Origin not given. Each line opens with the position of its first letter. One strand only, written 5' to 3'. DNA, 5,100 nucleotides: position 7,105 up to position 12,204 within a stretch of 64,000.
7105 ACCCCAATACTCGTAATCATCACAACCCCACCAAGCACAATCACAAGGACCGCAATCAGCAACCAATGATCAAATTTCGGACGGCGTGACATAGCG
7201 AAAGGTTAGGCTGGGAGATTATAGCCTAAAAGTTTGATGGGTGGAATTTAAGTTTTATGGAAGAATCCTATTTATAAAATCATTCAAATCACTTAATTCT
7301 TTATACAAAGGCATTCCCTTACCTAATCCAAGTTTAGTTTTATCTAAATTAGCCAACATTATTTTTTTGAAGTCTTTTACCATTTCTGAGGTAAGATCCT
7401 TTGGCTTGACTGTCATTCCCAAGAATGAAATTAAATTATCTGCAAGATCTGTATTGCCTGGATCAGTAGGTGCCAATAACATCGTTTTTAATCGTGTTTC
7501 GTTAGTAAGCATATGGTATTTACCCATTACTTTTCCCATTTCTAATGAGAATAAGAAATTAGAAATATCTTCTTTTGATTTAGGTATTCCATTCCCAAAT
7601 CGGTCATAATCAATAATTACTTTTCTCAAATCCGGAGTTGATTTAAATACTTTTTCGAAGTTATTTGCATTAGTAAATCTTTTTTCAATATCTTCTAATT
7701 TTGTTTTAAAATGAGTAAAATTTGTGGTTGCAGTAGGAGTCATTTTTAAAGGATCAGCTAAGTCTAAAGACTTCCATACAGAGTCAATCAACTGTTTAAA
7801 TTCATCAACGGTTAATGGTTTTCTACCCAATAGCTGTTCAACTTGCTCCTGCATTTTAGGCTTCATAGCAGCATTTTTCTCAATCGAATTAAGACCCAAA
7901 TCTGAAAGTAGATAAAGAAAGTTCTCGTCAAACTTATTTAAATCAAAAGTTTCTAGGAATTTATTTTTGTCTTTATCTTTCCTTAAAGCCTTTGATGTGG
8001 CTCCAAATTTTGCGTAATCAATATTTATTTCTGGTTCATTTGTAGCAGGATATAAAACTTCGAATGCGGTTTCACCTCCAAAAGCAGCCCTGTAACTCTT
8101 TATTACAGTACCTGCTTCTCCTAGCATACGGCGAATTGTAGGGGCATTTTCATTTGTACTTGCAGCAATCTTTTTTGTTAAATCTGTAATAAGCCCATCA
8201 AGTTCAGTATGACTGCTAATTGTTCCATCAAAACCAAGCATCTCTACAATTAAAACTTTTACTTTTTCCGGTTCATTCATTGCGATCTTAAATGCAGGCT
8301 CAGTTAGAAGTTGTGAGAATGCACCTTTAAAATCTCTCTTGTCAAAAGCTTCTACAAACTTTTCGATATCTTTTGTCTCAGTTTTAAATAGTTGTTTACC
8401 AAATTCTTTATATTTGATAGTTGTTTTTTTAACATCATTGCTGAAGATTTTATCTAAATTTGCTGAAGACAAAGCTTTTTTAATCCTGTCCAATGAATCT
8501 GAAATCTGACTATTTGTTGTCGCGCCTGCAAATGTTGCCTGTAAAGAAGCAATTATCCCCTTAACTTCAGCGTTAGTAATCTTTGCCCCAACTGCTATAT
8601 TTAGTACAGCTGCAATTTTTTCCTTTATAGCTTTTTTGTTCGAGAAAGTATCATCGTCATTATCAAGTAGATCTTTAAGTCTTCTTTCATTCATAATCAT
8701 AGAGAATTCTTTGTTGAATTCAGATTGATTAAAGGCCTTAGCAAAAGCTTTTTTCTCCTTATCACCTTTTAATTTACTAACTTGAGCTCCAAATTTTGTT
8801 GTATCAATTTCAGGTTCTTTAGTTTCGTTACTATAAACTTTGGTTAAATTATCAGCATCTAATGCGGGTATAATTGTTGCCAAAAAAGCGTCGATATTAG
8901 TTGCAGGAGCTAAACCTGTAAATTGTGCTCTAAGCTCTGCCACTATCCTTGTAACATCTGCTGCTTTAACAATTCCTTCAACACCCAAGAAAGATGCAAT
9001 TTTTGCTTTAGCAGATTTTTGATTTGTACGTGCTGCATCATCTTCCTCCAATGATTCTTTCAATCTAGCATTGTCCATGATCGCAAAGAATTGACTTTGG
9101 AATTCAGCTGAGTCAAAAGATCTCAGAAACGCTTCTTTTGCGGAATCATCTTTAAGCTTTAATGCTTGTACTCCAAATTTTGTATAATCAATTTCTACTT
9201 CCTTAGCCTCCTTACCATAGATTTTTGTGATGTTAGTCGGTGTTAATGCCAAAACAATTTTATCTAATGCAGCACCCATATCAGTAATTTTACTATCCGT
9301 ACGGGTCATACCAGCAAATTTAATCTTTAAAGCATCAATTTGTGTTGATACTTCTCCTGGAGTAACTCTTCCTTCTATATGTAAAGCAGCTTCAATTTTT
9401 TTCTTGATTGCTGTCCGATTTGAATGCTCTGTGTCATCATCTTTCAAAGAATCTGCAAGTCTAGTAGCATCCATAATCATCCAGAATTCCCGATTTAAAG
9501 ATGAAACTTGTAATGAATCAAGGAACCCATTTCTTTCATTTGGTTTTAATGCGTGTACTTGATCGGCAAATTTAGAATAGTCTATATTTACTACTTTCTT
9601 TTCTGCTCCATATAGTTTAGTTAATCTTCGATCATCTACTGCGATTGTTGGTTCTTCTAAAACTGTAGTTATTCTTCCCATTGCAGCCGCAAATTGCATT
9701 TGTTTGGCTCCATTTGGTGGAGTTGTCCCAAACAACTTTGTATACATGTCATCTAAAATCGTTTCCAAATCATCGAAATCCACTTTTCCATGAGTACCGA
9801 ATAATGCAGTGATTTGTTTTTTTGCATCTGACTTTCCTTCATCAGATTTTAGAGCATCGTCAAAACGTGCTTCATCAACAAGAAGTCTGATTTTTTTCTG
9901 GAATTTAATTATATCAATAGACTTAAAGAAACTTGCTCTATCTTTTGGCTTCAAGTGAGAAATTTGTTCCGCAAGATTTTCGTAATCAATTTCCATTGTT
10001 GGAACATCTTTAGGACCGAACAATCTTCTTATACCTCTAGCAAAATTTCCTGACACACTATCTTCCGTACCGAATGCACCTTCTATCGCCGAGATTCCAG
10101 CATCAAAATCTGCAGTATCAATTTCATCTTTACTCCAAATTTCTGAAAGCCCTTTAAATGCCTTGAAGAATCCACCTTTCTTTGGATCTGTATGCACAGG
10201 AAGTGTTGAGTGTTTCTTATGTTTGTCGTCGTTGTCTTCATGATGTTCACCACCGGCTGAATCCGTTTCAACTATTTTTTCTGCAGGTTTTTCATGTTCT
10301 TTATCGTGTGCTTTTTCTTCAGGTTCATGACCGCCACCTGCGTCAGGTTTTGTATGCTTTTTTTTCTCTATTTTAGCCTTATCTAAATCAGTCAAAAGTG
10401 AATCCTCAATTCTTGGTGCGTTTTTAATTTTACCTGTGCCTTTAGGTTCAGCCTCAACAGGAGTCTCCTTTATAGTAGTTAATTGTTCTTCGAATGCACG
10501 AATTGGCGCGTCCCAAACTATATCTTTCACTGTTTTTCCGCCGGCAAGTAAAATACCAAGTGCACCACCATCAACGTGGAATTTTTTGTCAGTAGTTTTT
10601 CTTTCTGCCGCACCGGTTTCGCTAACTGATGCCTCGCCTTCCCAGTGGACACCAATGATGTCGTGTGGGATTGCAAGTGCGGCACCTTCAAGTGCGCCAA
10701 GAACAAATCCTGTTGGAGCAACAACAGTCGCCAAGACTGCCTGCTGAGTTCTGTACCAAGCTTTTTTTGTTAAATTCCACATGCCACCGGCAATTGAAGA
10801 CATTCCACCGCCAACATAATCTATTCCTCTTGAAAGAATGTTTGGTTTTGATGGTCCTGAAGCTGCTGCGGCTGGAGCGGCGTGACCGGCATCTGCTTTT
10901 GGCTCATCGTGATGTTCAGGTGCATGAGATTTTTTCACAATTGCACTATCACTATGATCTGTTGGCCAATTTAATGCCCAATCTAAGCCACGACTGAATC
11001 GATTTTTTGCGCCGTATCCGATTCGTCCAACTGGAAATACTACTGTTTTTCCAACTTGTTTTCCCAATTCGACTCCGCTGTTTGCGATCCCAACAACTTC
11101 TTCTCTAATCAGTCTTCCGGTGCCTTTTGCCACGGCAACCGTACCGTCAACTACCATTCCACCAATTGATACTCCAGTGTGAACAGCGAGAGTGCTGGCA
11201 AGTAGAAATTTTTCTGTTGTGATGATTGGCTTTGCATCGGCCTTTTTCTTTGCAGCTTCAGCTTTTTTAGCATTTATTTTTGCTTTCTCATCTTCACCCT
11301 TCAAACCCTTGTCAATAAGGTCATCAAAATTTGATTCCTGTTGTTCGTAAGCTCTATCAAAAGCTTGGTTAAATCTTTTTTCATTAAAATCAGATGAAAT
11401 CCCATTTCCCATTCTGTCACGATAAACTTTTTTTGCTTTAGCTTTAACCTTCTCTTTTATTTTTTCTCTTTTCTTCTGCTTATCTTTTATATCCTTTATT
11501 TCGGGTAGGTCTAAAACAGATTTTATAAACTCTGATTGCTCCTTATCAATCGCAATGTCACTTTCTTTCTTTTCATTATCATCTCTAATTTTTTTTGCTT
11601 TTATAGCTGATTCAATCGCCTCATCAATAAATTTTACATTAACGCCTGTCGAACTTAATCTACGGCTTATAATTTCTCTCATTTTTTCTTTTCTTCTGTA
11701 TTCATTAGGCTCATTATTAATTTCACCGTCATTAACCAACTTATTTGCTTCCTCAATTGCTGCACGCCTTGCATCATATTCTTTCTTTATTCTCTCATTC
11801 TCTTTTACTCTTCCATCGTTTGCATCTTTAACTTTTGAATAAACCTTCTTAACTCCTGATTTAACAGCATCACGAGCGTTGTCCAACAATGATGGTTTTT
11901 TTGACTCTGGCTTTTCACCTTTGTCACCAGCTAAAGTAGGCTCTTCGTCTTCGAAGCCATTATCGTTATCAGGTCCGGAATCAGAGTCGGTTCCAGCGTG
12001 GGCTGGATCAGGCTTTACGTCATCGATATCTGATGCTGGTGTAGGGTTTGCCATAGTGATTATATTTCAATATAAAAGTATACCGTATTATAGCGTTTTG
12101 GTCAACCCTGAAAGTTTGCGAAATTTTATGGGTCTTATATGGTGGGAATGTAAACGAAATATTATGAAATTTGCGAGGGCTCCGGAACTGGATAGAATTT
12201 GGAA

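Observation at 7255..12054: Orphan 1,599-aa modular protein heading the ftsW-murG operon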

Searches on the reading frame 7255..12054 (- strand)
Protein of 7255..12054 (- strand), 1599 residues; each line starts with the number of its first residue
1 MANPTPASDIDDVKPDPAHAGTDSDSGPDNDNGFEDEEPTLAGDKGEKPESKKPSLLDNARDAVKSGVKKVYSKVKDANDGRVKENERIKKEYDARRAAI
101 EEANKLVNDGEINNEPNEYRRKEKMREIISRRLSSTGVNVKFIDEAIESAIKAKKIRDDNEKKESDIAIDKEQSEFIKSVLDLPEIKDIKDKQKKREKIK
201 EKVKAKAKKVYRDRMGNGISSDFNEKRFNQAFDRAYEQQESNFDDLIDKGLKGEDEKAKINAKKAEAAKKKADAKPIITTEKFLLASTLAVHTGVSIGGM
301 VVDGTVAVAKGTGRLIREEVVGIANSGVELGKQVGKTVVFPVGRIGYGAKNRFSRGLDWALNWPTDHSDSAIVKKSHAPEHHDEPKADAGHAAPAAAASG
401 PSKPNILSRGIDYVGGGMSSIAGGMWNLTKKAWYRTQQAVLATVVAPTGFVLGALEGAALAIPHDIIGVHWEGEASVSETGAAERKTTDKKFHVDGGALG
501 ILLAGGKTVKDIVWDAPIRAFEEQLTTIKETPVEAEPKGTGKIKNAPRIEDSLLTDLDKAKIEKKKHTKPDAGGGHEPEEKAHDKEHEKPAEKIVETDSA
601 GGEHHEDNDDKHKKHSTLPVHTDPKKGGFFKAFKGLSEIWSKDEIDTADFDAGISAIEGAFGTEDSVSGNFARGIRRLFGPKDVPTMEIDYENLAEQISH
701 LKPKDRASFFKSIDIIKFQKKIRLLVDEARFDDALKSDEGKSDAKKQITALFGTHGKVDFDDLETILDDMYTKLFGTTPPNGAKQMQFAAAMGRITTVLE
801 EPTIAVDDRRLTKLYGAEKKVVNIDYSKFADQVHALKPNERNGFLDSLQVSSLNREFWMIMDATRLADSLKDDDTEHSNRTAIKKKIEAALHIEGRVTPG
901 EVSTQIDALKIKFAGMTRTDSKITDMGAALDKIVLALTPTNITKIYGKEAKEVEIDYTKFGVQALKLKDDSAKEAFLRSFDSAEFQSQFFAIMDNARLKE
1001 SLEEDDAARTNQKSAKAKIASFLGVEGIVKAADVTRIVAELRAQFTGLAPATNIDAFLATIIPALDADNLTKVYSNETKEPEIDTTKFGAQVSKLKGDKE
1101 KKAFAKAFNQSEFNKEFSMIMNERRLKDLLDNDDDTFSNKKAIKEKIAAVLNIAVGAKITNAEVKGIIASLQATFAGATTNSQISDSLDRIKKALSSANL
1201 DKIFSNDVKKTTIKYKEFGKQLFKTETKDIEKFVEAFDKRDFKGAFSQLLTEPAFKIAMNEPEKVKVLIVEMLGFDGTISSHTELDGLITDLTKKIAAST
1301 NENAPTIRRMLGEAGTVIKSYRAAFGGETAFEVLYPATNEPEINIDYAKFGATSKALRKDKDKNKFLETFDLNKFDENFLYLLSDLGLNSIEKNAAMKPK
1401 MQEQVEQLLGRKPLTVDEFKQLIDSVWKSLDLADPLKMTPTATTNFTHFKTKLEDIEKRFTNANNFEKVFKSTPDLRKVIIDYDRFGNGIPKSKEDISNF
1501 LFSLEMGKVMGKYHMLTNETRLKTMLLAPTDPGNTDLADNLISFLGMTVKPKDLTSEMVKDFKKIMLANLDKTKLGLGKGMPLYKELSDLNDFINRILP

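Call 5: search_protein_families(library=pfam, proteins=[window:7255-12054:-], max_evalue=0.1)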
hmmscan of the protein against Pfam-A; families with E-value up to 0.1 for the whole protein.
window:7255-12054:- (1599 aa): 2 families
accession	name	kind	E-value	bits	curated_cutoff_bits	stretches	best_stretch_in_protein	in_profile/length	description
PF11712.13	Vma12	-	0.0069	16.8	25.5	1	1071-1156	6-84/137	Endoplasmic reticulum-based factor for assembly of V-ATPase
PF16374.11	CIF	-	0.082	13.5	25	0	1060-1128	27-88/138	Cycle inhibiting factor (CIF)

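Call 6: search_solved_structures(query=window:7255-12054:-, max_evalue=1)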
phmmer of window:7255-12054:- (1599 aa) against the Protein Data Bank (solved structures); distinct sequences matched with E-value up to 1: 0.

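Call 8: find_homologous_proteins(query=window:7255-12054:-, max_evalue=0.001)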
Query window:7255-12054:- (1599 aa): 1 proteins with E <= 0.001 among 8000 candidates.
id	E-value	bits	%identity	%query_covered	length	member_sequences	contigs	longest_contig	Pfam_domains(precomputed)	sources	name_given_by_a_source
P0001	4.6e-224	765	42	73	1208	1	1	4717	-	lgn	-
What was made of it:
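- Tried and rejected: The first word-indexed search found only P0001 (call 8).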

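Call 11: find_encoding_contigs(protein=P0001, flank=10000)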
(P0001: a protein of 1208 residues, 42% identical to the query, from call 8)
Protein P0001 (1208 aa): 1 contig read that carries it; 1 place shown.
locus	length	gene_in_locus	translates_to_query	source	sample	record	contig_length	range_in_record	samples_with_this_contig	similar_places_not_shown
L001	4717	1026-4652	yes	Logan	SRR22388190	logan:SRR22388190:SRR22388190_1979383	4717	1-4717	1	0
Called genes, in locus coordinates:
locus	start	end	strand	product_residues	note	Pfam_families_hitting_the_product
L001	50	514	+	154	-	-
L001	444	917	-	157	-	PF01252:Peptidase_A8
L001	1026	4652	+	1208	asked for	-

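Call 28: search_protein_families(library=ncbifam, proteins=[window:7255-12054:-], max_evalue=0.1)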
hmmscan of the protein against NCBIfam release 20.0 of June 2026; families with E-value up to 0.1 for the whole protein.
window:7255-12054:- (1599 aa): 0 families

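Call 92: search_protein_families(library=padloc, proteins=[window:7255-12054:-], max_evalue=0.01)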
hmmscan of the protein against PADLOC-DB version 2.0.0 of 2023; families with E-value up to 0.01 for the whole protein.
window:7255-12054:- (1599 aa): 0 families

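Call 93: search_protein_families(library=phrogs, proteins=[window:7255-12054:-], max_evalue=0.01)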
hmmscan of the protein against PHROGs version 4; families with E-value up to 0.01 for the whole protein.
window:7255-12054:- (1599 aa): 0 families
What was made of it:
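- No PHROG or PADLOC hit for the giant protein or for either half of the split form (calls 92, 93).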

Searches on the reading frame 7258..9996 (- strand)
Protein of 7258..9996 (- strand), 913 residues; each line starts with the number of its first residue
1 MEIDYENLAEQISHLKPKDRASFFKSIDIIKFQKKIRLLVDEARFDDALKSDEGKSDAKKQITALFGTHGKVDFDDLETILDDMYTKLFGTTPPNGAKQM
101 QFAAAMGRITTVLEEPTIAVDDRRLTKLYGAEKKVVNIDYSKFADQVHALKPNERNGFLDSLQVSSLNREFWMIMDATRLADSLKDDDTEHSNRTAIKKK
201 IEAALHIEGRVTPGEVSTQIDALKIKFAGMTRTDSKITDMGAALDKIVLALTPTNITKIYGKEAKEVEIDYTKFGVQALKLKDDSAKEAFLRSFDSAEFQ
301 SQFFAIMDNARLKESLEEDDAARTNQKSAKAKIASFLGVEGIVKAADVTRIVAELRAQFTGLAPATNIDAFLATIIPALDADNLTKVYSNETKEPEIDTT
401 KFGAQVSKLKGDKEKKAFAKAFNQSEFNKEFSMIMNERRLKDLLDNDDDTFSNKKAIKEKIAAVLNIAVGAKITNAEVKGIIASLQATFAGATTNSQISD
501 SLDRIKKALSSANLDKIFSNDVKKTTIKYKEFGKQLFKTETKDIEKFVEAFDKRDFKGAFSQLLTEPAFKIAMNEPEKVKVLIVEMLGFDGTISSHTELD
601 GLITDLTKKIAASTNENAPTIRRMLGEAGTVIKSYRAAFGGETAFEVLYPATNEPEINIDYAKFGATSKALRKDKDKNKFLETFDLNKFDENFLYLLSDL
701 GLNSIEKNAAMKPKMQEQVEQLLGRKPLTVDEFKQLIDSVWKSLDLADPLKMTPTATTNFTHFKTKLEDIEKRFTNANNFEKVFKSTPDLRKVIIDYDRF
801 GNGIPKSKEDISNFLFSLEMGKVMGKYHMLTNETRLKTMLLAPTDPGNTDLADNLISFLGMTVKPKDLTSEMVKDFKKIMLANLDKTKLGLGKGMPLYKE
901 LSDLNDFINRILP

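Call 53: search_dna_similar(query=window:7258-9996:-, collection=phages, mode=protein, max_evalue=0.001)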
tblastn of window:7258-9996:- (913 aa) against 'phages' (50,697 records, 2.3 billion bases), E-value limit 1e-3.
No match.
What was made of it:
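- On Phage or defence-system protein: Calls 53, 92 and 93 returned no hits.
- No tblastn hit among 50,697 phage records (call 53).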
